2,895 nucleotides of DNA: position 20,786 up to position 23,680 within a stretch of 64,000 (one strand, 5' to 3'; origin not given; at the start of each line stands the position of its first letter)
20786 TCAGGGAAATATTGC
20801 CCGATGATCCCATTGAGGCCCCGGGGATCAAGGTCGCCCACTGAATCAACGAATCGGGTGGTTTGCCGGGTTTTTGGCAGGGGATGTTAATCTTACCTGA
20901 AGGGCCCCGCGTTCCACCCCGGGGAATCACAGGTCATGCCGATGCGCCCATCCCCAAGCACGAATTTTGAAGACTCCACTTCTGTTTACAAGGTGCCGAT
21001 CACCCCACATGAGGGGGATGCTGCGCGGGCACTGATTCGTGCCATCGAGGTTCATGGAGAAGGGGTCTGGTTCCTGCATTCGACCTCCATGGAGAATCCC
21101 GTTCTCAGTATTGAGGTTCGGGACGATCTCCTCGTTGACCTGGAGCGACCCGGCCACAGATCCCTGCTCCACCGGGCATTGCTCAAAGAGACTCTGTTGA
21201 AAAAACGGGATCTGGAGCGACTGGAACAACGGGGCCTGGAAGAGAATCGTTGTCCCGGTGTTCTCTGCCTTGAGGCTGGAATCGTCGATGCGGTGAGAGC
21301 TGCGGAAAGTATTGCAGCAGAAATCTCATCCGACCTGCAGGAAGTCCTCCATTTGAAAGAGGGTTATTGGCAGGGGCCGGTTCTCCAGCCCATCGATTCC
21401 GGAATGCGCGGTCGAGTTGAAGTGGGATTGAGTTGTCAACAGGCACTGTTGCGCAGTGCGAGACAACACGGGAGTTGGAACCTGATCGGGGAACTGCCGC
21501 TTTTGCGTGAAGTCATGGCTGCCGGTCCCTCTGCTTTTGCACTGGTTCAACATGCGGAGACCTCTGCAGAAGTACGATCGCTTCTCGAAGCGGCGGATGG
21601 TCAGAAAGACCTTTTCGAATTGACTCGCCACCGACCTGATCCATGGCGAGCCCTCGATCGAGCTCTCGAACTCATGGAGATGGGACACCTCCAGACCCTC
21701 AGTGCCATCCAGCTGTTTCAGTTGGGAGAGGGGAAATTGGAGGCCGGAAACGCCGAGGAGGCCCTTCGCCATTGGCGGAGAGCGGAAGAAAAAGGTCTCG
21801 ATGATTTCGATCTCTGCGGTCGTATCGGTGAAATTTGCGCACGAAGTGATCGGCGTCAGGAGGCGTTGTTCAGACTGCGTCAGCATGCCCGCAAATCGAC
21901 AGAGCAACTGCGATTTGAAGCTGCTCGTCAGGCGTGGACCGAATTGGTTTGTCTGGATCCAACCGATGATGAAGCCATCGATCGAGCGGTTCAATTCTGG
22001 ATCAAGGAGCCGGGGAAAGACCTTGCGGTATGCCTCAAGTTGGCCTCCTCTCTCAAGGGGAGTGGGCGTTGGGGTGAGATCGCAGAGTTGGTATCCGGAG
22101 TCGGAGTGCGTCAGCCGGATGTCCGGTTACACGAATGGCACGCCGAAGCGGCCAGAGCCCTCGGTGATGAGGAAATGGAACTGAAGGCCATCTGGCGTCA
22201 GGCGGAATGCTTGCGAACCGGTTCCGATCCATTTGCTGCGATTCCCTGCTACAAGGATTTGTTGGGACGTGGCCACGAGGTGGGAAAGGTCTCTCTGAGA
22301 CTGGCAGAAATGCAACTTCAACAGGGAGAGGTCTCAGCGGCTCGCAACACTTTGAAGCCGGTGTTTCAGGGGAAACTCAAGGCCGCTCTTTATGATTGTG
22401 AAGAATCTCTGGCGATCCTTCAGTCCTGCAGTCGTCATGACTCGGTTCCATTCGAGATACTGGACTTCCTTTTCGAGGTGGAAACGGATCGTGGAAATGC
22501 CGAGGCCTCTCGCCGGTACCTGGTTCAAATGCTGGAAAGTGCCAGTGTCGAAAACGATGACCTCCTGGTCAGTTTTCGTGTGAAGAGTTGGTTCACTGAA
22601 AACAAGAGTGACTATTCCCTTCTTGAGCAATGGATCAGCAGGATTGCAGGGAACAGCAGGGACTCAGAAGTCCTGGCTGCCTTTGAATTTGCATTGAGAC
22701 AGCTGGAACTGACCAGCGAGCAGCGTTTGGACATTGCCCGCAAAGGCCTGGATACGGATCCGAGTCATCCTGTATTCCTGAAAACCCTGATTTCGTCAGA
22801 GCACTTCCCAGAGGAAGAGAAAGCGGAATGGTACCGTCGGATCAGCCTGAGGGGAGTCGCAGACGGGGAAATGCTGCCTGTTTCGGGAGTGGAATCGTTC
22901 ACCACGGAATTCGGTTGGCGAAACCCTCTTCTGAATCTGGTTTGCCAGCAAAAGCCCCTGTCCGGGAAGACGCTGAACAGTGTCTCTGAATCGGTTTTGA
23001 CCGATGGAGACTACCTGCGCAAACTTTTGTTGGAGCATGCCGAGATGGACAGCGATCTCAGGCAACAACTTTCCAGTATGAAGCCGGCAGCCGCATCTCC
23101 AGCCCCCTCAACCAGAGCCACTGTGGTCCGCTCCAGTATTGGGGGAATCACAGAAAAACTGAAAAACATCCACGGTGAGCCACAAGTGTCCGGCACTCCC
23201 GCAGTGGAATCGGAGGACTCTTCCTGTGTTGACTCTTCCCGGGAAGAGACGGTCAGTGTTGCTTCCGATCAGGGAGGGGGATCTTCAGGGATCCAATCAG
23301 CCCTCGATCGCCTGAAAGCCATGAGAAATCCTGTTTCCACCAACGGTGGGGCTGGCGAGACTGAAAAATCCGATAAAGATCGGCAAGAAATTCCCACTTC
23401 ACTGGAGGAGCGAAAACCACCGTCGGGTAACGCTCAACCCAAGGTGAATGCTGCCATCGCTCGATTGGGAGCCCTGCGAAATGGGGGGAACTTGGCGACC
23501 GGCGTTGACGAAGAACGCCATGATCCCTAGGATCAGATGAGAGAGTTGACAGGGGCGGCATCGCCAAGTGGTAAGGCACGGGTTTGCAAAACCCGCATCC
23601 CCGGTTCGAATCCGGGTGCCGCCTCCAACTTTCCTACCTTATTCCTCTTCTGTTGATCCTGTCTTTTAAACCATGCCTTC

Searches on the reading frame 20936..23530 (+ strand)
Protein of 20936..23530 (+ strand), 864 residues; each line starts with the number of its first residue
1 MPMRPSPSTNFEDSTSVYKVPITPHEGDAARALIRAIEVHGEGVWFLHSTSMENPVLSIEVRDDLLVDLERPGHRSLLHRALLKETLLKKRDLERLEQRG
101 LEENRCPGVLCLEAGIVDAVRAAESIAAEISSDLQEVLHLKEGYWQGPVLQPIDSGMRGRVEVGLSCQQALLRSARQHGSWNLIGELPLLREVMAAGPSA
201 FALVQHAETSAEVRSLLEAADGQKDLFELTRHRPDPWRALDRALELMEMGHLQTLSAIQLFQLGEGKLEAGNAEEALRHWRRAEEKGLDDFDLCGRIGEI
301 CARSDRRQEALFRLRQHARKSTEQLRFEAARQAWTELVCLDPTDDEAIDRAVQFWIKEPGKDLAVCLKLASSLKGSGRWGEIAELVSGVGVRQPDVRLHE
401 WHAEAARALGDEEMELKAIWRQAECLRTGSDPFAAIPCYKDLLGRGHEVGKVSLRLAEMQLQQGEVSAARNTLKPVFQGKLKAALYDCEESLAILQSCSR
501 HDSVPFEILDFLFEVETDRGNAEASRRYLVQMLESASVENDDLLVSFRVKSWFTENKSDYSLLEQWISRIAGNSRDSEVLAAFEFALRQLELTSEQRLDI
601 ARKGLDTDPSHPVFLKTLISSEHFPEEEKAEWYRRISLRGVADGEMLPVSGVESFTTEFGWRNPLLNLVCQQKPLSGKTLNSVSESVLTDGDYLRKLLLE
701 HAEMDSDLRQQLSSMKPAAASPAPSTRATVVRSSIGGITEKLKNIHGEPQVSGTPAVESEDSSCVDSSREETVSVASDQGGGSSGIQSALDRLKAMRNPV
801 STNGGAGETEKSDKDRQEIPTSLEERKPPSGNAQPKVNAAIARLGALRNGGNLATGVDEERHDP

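Call 16: search_protein_families(library=pfam, proteins=[window:20936-23530:+], max_evalue=0.01)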
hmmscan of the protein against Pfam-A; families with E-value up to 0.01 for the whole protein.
window:20936-23530:+ (864 aa): 1 family
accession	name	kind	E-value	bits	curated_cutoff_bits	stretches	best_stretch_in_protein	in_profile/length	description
PF14559.12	TPR_19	-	0.00081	20.1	25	0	435-476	10-51/68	Tetratricopeptide repeat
